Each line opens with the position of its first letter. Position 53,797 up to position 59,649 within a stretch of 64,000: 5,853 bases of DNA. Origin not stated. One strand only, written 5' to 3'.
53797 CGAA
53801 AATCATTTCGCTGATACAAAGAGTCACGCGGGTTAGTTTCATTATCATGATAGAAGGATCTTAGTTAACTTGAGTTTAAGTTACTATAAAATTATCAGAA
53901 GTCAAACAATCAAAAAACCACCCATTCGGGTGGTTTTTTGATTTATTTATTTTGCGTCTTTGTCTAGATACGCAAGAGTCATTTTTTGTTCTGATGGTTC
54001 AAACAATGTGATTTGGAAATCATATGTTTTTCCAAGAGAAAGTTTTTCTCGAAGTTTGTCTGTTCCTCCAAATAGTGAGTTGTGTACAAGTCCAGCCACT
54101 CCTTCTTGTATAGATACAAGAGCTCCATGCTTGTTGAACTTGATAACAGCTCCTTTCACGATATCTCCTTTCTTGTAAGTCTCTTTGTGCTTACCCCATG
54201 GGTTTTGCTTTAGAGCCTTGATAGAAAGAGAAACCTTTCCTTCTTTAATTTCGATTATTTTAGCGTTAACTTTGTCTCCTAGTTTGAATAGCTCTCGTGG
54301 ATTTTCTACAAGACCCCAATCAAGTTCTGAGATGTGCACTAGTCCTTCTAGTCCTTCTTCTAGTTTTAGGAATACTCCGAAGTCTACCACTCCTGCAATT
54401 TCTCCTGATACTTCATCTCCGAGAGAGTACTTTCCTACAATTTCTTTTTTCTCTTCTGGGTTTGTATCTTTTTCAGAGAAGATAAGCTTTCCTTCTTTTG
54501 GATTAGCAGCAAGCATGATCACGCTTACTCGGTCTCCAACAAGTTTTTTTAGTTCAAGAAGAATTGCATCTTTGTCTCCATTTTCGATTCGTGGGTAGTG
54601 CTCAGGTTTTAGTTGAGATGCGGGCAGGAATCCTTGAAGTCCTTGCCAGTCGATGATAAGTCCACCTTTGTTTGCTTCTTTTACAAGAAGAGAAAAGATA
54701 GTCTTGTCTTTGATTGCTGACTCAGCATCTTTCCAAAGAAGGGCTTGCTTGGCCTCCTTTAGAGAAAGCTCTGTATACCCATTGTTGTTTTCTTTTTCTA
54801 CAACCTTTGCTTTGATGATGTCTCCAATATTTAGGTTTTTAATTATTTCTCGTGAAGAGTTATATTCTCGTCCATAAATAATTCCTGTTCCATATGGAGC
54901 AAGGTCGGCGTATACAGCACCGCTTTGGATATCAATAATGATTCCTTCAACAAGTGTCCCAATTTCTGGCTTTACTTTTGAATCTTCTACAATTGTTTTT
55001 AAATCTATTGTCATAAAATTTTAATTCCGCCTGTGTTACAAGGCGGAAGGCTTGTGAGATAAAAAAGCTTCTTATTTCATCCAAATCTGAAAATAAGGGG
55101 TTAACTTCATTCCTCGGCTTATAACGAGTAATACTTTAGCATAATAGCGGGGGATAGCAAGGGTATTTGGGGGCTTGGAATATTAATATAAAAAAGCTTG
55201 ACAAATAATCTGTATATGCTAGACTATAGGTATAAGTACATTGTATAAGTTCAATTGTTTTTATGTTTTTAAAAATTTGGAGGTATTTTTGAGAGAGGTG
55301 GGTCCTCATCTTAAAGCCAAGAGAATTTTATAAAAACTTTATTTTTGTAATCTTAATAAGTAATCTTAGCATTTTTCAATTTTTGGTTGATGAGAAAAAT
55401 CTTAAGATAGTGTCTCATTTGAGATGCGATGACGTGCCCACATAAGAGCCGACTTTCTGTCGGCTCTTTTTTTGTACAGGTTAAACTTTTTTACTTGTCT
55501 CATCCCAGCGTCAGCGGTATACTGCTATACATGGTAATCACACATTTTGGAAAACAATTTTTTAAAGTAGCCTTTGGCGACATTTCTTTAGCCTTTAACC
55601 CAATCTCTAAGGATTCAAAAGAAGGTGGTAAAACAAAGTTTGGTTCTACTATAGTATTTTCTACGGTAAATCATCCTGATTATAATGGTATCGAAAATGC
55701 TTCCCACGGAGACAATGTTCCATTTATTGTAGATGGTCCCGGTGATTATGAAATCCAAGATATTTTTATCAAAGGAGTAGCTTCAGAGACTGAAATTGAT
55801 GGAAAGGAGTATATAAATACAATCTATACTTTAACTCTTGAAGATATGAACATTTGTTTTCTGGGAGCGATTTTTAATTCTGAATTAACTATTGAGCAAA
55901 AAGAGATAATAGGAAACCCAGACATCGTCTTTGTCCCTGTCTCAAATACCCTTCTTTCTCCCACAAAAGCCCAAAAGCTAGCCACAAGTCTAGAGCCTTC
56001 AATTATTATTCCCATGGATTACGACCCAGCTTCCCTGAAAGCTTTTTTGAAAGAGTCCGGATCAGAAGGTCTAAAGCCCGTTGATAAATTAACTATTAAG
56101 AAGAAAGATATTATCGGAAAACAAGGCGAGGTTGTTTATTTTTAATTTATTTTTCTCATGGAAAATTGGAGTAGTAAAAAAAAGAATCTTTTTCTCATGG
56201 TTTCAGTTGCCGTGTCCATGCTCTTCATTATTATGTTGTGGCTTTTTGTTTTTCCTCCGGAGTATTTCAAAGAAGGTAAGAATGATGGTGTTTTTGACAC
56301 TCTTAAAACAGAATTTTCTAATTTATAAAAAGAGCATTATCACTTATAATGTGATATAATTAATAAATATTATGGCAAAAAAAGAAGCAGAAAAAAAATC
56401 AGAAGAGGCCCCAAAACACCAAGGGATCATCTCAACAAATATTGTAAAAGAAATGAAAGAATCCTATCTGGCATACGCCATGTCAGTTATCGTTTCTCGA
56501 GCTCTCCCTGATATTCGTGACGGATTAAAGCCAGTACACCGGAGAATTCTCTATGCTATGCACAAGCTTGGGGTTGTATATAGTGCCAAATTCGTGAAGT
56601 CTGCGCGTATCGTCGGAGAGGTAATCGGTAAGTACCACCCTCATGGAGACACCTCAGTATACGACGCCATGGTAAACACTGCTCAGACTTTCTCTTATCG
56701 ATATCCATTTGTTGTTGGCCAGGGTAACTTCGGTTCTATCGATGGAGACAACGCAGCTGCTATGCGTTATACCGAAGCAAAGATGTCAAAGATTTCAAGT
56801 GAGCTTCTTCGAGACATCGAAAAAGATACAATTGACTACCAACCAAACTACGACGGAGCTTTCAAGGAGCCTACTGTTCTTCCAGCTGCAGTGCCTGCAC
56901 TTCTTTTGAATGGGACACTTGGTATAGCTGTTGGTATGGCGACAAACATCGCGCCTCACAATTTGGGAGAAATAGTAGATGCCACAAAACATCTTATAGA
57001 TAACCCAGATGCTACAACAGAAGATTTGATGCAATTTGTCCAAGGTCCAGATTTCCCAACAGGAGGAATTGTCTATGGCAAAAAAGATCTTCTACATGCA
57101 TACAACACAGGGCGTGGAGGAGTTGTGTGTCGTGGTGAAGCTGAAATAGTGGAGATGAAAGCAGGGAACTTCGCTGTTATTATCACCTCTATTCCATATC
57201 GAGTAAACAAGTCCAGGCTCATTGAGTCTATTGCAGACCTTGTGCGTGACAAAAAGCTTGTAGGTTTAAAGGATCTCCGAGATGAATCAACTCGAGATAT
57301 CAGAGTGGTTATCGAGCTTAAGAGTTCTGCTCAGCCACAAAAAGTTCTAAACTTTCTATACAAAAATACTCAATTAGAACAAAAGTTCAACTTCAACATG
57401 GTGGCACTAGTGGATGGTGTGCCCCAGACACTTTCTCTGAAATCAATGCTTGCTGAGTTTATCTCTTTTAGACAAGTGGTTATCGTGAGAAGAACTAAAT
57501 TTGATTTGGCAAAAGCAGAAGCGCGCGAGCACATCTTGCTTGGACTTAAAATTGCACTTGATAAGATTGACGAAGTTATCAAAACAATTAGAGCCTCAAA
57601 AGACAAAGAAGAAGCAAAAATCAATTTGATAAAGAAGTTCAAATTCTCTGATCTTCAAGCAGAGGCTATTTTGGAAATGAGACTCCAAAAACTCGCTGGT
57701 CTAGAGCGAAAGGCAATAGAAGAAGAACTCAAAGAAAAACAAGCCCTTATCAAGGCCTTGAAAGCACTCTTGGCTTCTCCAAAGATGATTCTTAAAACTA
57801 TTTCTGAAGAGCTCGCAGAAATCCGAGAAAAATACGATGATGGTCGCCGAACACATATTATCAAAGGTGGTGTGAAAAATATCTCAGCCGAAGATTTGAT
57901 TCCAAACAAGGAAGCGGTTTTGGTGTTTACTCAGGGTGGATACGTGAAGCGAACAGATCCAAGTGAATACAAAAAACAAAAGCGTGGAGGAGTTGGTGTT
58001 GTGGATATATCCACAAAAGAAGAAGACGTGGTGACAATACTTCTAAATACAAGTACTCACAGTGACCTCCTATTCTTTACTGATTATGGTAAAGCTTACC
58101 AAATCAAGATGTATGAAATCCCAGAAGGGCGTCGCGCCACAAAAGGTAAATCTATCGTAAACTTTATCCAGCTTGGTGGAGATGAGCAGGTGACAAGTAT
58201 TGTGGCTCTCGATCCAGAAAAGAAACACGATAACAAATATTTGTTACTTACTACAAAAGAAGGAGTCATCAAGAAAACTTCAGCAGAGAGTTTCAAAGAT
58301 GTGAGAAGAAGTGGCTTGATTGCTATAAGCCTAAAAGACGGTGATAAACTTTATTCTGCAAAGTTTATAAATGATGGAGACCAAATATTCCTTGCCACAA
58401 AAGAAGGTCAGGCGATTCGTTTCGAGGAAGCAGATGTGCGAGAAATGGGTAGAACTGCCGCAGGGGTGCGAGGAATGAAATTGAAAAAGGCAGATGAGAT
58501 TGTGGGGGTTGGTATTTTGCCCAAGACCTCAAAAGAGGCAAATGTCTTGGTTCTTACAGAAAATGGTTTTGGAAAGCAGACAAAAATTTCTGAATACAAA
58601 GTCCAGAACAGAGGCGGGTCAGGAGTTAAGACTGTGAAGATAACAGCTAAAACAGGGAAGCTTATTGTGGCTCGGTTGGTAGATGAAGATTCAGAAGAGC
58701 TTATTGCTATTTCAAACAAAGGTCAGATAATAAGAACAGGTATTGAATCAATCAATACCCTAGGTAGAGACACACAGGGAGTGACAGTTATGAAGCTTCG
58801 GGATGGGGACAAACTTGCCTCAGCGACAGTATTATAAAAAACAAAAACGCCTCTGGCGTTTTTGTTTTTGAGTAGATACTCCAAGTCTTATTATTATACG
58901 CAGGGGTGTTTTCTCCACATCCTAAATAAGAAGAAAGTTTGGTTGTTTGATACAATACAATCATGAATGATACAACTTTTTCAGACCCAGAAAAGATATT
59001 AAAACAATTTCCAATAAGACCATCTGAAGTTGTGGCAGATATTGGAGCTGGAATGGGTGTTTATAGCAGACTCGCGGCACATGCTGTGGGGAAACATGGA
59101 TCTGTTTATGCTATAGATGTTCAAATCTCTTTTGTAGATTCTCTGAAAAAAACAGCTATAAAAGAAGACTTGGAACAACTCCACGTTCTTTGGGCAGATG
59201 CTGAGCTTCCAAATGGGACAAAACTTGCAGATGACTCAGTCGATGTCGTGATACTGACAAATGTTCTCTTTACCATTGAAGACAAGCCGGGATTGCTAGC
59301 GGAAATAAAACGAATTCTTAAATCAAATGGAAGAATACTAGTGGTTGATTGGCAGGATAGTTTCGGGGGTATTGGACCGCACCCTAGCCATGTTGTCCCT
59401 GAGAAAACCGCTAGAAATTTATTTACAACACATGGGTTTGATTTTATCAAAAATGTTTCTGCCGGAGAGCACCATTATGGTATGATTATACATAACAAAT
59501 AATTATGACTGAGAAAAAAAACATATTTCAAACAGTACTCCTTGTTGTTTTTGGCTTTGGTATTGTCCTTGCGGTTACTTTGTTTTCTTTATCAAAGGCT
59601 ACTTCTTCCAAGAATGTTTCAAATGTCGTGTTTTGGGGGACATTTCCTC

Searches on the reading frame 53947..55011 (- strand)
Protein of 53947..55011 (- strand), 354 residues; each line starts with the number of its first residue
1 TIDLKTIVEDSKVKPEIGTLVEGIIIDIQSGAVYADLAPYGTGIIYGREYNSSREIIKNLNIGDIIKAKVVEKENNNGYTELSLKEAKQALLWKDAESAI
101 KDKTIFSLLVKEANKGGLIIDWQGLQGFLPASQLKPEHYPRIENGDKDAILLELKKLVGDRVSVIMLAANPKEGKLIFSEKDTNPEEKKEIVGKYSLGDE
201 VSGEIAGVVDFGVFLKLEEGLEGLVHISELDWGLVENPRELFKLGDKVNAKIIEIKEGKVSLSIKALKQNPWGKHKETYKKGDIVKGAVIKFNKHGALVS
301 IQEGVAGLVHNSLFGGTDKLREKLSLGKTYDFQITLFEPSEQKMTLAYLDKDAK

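Call 12: search_protein_families(library=pfam, proteins=[window:53947-55011:-], max_evalue=0.01)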
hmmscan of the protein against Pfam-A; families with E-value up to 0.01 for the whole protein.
window:53947-55011:- (354 aa): 5 families
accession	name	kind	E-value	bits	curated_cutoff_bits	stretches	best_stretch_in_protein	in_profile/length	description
PF00575.29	S1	-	5e-38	129.8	22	3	197-265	4-74/74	S1 RNA binding domain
PF23459.1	S1_RRP5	-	5e-08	33.8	27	0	279-317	1-39/72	RRP5 S1 domain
PF21710.3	Spt6_S1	-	8e-07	29.7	27.5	0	204-264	23-84/91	Spt6, S1/OB domain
PF13509.12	S1_2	-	0.0011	19.5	21.8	0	198-231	2-35/61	S1 domain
PF21543.3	CvfB_2nd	-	0.0013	19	27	0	238-265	51-75/76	Virulence regulatory factor CvfB, second domain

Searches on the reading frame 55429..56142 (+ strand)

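Call 12: search_protein_families(library=pfam, proteins=[window:55429-56142:+], max_evalue=0.01)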
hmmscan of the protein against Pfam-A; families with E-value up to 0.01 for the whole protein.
window:55429-56142:+ (238 aa): 1 family
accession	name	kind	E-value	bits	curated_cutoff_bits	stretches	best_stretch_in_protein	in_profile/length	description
PF13483.12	Lactamase_B_3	-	8e-20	71.9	24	1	37-196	2-159/160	Beta-lactamase superfamily domain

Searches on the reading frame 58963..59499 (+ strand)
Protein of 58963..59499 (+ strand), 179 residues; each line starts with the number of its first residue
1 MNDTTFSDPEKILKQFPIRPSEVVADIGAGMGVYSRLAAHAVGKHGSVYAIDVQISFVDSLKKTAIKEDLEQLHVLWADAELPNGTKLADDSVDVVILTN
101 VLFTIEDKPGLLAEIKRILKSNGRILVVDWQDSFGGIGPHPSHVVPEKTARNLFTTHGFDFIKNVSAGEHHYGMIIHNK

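Call 3: search_protein_families(library=pfam, proteins=[window:58963-59499:+], max_evalue=1)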
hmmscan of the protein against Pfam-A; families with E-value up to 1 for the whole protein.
window:58963-59499:+ (179 aa): 21 families
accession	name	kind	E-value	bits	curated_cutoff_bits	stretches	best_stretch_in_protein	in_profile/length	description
PF13847.12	Methyltransf_31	-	2.7e-15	56.8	27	1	20-131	3-113/145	Methyltransferase domain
PF08241.18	Methyltransf_11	-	1.1e-14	55.2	21.2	1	26-126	2-94/95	Methyltransferase domain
PF13649.12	Methyltransf_25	-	1.9e-12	48.1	27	1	24-123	1-97/97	Methyltransferase domain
PF08242.18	Methyltransf_12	-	7.4e-10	39.9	30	1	26-125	2-98/98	Methyltransferase domain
PF13489.12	Methyltransf_23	-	1.6e-08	34.9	27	1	11-134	12-123/164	Methyltransferase domain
PF05175.20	MTS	-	2.2e-07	31.1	23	1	13-128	24-139/170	Methyltransferase small domain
PF01209.24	Ubie_methyltran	-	3.9e-07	30.1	20.1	1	17-129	44-153/233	ubiE/COQ5 methyltransferase family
PF01728.25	FtsJ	-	4.9e-06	27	24.1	1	11-97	11-96/181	FtsJ-like methyltransferase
PF06325.19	PrmA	-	0.00023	21.2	22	1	18-126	159-257/296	Ribosomal protein L11 methyltransferase (PrmA)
PF01135.25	PCMT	-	0.00047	20.4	20.3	1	17-80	70-133/210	Protein-L-isoaspartate(D-aspartate) O-methyltransferase (PCMT)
PF00891.24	Methyltransf_2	-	0.00064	19.6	22.3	1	10-130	52-167/210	O-methyltransferase domain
PF01269.23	Fibrillarin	-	0.0016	18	27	1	13-101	64-149/227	Fibrillarin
PF05148.21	Methyltransf_8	-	0.0035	17.7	27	1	83-131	117-160/219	Hypothetical methyltransferase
PF05219.18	DREV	-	0.0046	16.5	26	1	22-127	96-186/265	DREV methyltransferase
PF02475.24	TRM5-TYW2_MTfase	-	0.008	16.6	28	1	19-82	35-98/164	TRM5/TYW2 methyltransferase domain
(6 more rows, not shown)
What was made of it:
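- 58963..59502 (+): Class I SAM-dependent methyltransferase (179 aa), first gene of the conserved unit. It ends 2 bp before the SBP gene. Pfam Methyltransf_31/11/25 (call 3).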

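Call 75: search_solved_structures(query=window:58963-59499:+, max_evalue=0.001)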
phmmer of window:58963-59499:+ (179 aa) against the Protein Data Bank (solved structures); distinct sequences matched with E-value up to 0.001: 5.
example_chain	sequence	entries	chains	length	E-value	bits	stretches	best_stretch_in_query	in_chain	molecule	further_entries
3dh0_A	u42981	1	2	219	8e-18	68.2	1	7-174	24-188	SAM dependent methyltransferase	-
3i9f_A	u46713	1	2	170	5.9e-15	58.8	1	9-178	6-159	Putative type 11 methyltransferase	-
5wp5_A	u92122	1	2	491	1.5e-09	41.2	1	9-135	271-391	Phosphomethylethanolamine N-methyltransferase 2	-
5wp4_A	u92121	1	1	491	2.7e-08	37.1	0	11-130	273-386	Phosphoethanolamine N-methyltransferase 1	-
4ine_A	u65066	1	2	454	0.00096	22.3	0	8-135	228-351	Protein PMT-2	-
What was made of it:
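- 58963..59502 (+): PDB sequence hits are generic MTases (3dh0, 3i9f) and phosphoethanolamine N-methyltransferases at E 1.5e-9 (call 75).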

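Call 105: search_protein_families(library=phrogs, proteins=[window:58963-59499:+], max_evalue=0.01)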
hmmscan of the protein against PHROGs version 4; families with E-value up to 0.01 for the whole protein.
window:58963-59499:+ (179 aa): 5 families
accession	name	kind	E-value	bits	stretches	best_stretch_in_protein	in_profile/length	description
phrog_4752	-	other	1.3e-08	35.5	1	13-129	45-160/241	tRNA methyltransferase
phrog_23522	-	unknown function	6.1e-06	27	1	24-128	55-153/273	-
phrog_8156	-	other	0.00039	20.7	1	15-78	45-107/244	methyltransferase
phrog_22502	-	other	0.0012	19.6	1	14-134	65-181/276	methyltransferase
phrog_5399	-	other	0.0073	17.2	0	88-134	38-86/149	SAM-dependent methyltransferase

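Call 106: search_protein_families(library=padloc, proteins=[window:58963-59499:+], max_evalue=0.01)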
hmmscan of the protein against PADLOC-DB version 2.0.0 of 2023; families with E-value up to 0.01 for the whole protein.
window:58963-59499:+ (179 aa): 1 family
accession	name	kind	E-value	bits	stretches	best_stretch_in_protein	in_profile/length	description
PDLC04134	mad2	-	2.6e-19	67.4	1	7-158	278-417/492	mads_2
